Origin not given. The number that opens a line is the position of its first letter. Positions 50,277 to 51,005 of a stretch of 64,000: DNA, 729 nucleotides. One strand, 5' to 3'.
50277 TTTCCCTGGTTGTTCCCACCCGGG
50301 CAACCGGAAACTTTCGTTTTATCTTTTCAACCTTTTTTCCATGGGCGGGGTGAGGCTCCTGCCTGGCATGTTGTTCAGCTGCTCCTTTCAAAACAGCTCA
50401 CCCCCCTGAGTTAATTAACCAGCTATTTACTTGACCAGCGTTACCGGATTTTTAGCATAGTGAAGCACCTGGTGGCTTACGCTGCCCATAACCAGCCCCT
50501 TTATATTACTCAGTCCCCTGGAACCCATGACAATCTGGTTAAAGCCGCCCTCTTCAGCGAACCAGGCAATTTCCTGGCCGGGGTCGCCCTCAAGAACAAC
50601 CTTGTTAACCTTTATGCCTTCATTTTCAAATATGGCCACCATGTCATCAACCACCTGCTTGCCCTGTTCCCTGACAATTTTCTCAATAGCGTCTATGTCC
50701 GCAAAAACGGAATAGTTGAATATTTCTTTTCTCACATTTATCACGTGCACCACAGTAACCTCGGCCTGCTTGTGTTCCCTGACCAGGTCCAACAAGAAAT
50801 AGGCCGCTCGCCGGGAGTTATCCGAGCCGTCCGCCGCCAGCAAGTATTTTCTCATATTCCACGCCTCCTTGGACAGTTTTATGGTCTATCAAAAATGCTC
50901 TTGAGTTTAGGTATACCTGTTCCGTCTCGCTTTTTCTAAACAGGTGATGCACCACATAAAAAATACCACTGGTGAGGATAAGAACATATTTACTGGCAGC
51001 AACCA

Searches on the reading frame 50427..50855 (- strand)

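Call 14: search_protein_families(library=pfam, proteins=[window:50427-50855:-])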
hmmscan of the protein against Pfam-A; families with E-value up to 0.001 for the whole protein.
window:50427-50855:- (142 aa): 1 family
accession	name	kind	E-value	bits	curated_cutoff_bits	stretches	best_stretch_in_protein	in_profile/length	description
PF00582.32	Usp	-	1.4e-26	94.1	24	1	2-142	3-141/141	Universal stress protein family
